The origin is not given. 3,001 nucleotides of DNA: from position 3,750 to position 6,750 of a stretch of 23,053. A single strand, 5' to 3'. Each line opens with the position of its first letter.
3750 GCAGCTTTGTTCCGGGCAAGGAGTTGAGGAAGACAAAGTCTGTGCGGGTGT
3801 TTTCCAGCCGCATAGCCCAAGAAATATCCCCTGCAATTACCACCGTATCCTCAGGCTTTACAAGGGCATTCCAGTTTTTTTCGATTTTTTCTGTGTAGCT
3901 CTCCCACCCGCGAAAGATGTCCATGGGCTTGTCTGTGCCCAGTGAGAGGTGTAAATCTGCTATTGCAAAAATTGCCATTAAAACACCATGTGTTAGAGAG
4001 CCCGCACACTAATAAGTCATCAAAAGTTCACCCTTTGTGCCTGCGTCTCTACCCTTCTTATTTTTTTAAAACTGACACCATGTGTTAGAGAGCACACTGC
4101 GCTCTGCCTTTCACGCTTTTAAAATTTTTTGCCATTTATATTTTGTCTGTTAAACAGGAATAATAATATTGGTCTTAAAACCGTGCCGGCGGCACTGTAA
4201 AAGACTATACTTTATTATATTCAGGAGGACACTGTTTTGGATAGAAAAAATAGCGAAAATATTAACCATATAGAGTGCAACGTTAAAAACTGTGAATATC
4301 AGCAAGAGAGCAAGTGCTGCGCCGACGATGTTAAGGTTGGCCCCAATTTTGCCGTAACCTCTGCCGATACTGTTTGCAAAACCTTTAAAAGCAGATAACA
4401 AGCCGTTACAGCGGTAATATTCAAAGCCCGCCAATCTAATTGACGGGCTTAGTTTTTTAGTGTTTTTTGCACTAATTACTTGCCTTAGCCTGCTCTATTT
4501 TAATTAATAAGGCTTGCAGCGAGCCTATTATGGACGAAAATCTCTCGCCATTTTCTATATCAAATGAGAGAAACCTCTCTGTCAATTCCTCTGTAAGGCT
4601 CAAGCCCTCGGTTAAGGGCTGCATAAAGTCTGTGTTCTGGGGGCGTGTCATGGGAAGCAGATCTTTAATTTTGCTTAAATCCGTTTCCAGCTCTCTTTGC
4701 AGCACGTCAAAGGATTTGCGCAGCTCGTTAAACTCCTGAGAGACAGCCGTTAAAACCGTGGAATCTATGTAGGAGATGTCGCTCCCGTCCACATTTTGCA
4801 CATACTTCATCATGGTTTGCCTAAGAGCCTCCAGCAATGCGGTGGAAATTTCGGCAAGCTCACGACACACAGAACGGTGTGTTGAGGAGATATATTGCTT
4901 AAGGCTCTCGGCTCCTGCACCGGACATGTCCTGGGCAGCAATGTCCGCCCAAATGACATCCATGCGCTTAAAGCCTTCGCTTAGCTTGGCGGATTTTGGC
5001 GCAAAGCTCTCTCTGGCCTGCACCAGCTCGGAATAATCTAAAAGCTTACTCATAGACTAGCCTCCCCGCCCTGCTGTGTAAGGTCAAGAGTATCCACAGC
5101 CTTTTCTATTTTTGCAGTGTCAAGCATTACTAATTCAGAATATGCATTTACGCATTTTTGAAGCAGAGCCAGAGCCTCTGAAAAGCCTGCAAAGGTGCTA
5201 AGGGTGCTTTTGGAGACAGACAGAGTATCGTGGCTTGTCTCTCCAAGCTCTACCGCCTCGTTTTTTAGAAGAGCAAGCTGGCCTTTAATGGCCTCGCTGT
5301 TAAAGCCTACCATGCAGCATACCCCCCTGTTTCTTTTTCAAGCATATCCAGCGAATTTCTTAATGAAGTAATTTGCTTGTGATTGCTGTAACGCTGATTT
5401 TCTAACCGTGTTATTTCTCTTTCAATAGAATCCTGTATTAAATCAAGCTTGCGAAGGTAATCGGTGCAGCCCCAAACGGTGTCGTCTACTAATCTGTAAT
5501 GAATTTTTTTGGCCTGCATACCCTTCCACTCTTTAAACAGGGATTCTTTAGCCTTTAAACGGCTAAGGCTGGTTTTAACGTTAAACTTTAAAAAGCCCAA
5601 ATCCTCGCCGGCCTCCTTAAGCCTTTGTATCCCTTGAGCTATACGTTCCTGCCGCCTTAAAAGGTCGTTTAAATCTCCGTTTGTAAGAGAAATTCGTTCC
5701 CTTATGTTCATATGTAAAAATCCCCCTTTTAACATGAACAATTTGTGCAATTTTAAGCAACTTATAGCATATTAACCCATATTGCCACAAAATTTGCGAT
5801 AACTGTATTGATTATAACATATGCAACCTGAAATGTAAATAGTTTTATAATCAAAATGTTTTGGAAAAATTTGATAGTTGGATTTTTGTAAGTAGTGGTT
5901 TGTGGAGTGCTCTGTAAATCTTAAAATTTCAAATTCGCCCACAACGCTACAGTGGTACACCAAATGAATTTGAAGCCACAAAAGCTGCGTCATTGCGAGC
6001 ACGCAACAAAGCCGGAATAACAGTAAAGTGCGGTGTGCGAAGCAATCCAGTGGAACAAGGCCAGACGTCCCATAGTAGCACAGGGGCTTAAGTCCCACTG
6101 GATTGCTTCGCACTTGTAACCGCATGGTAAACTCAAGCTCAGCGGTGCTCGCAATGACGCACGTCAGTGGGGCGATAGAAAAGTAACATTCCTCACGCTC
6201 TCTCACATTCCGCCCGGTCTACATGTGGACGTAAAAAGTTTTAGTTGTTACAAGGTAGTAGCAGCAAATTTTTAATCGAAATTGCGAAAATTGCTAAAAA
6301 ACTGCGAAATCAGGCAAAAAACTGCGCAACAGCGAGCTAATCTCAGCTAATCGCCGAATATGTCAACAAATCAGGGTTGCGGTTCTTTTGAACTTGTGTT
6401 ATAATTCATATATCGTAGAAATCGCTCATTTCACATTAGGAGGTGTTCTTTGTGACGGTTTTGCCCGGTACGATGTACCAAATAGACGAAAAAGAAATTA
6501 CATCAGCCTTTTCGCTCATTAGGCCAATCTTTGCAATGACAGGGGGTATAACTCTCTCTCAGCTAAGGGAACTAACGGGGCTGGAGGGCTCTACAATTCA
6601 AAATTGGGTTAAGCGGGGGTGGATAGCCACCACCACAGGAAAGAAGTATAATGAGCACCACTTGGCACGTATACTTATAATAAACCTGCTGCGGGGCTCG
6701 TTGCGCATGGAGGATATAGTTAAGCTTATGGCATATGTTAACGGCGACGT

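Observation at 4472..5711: Decayed LXG-type type VII effector locus: two Lap/YwqH-YwqI-like helper genes plus an LXG domain with no toxin or immunity genes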

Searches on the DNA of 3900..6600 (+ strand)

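Call 17: search_rna_families(source=window, start=3900, end=6600, threshold=evalue, max_evalue=1, show_alignments=2)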
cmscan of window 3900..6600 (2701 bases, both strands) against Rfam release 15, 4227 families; matches with E-value up to 1: 2.
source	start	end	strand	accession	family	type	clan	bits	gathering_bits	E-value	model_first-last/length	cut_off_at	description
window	4419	4566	-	RF02452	ncr1575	Gene; sRNA;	-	27.4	60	0.32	1-212/212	no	Bacillus sRNA ncr1575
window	4361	4454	+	RF02450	ncr1175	Gene; sRNA;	-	24.3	60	0.19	1-110/110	no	Bacillus sRNA ncr1175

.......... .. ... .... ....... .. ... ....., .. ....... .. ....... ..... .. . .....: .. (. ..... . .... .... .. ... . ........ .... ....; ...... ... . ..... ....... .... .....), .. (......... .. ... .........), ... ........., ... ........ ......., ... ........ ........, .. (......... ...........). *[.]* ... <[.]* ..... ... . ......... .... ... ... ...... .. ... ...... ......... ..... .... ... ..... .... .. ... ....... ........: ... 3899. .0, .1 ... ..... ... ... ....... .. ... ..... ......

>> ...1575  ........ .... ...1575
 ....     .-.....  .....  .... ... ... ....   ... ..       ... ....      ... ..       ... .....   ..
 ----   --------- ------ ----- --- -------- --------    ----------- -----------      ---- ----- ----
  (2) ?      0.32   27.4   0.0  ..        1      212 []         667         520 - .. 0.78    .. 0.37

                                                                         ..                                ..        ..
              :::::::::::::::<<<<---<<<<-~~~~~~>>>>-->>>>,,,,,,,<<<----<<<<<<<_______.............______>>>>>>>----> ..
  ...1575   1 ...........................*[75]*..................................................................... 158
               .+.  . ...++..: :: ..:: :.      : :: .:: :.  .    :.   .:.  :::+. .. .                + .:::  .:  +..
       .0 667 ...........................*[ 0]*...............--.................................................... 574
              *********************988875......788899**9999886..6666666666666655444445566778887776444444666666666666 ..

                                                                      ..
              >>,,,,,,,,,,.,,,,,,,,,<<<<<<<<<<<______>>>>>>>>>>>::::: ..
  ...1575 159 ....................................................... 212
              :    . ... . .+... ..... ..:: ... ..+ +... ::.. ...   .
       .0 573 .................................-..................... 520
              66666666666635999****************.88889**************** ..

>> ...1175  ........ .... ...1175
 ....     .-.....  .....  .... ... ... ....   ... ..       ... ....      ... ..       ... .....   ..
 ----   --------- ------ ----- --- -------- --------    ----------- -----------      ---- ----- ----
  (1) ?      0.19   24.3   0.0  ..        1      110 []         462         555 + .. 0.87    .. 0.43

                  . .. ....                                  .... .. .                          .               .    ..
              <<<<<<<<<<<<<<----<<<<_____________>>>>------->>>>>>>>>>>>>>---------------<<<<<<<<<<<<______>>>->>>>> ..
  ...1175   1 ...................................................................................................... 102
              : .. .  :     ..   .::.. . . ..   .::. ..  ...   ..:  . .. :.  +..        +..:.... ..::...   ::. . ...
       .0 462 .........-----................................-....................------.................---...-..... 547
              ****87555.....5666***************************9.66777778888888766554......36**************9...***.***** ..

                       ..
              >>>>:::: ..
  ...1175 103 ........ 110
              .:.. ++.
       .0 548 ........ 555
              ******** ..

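Call 73: search_dna_similar(query=window:5960-6190:+, collection=plasmids, mode=distant, max_rows=10)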
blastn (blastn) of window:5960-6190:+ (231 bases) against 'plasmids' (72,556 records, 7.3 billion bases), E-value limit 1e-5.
No match.

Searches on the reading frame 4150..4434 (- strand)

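Call 3: search_protein_families(library=pfam, proteins=[window:4150-4434:-], max_evalue=10)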
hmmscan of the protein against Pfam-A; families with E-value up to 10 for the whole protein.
window:4150-4434:- (94 aa): 1 family
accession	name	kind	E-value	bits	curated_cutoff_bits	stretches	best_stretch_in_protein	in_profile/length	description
PF08023.17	Antimicrobial_2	-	0.049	14.6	22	1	11-31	1-21/33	Frog antimicrobial peptide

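Call 4: search_protein_families(library=ncbifam, proteins=[window:4150-4434:-], max_evalue=10)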
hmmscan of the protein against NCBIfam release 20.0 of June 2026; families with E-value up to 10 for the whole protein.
window:4150-4434:- (94 aa): 0 families

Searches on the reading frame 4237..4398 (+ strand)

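Call 9: search_protein_families(library=pfam, proteins=[window:4237-4398:+], max_evalue=0.001)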
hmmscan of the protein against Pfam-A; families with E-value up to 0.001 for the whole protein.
window:4237-4398:+ (53 aa): 1 family
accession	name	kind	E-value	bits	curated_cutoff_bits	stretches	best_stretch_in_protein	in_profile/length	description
PF07561.16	DUF1540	-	1.2e-09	38.5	22.1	1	12-50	1-40/40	Domain of Unknown Function (DUF1540)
